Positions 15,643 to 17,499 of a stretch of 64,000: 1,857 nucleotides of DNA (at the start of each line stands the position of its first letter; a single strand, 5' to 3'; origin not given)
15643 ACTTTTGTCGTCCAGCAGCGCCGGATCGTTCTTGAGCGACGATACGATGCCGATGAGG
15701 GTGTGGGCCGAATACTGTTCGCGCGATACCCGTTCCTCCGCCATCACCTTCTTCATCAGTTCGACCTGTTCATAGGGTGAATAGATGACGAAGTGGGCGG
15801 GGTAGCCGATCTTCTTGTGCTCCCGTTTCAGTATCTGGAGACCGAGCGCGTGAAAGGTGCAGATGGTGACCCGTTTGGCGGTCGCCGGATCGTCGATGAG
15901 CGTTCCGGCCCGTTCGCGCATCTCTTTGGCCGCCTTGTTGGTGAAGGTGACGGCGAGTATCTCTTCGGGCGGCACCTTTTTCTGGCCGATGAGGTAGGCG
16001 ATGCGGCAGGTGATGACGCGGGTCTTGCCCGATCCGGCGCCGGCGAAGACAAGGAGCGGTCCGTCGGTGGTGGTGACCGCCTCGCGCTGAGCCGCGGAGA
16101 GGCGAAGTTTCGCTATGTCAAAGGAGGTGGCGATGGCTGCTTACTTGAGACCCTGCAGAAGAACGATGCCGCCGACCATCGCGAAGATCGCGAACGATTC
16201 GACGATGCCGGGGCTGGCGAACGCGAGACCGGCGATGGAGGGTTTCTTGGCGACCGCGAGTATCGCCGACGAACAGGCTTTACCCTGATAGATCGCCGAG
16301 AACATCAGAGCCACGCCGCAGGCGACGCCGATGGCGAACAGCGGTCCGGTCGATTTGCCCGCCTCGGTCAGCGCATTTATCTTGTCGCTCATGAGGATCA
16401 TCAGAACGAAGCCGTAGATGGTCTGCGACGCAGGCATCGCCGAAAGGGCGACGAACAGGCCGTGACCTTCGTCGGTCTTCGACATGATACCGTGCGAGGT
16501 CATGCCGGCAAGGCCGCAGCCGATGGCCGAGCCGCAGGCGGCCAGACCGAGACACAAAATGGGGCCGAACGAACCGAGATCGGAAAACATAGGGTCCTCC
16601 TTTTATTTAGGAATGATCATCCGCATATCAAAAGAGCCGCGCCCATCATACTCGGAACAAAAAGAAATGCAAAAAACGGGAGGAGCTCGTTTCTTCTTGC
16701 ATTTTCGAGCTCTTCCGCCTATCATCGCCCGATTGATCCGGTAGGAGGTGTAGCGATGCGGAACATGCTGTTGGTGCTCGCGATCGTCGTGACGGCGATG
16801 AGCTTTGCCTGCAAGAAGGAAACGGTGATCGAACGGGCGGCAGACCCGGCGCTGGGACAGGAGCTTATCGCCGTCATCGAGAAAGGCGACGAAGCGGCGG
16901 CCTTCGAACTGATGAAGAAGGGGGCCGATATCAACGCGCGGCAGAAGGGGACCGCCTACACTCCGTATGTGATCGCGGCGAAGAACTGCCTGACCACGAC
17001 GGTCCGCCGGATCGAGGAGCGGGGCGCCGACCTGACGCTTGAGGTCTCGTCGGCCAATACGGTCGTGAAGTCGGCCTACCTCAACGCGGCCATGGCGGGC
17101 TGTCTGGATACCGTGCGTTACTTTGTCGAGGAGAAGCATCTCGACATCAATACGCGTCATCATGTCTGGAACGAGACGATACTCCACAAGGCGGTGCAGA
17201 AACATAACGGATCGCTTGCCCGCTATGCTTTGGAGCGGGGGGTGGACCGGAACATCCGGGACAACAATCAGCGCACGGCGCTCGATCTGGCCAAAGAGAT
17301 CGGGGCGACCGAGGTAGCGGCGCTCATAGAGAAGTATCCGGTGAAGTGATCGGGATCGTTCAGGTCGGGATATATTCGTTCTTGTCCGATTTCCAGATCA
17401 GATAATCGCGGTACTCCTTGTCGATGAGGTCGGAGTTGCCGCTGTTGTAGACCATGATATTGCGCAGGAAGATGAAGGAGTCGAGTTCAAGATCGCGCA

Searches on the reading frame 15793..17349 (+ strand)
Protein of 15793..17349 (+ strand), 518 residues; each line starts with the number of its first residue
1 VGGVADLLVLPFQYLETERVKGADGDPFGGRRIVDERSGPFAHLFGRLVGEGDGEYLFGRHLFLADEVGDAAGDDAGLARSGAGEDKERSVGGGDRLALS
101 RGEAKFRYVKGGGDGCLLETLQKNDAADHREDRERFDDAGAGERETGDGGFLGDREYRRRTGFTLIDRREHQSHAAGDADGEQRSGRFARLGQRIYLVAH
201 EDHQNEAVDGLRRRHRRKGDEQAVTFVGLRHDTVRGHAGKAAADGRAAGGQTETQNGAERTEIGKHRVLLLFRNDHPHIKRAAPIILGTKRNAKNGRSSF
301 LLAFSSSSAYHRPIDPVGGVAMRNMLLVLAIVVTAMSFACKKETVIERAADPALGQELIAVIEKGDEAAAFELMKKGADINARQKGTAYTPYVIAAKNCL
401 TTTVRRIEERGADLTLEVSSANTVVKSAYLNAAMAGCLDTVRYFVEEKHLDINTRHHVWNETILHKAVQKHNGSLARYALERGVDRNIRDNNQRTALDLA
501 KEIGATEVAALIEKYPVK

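Call 5: search_protein_families(library=ncbifam, proteins=[window:15793-17349:+])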
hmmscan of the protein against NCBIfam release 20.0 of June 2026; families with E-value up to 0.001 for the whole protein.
window:15793-17349:+ (518 aa): 4 families
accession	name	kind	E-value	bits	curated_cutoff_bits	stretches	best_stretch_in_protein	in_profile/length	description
NF043028.1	T4SS_AnkX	equivalog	4.3e-05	21.9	1400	1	426-499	549-621/938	Dot/Icm T4SS effector AnkN/AnkX/LegA8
NF041931.2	MzaA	equivalog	6.5e-05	21.9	800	0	436-515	13-90/726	MZA anti-phage system associated sigma-70 family RNA polymerase sigma factor MzaA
NF043029.1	T4SS_AnkY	equivalog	8.1e-05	21.2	600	0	424-503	457-534/543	Dot/Icm T4SS effector AnkY/LegA9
NF043022.1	T4SS_AnkG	equivalog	0.00059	18.7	500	0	435-504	375-447/455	Dot/Icm T4SS effector AnkG/AnkZ/LegA7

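Call 6: search_protein_families(library=pfam, proteins=[window:15793-17349:+])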
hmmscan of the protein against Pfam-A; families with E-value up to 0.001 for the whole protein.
window:15793-17349:+ (518 aa): 5 families
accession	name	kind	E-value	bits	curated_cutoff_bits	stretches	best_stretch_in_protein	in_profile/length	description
PF12796.13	Ank_2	-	6.8e-12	46.2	27.3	2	431-510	3-77/90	Ankyrin repeats (3 copies)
PF13637.12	Ank_4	-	1.9e-09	38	22.7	1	431-480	3-50/50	Ankyrin repeats (many copies)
PF13857.12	Ank_5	-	2.6e-09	37.7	27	1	460-500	16-56/56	Ankyrin repeats (many copies)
PF00023.36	Ank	-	3.7e-06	27.4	21.1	0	461-491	3-33/33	Ankyrin repeat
PF13606.12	Ank_3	-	6.4e-06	26.5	22.3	0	460-488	2-30/30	Ankyrin repeat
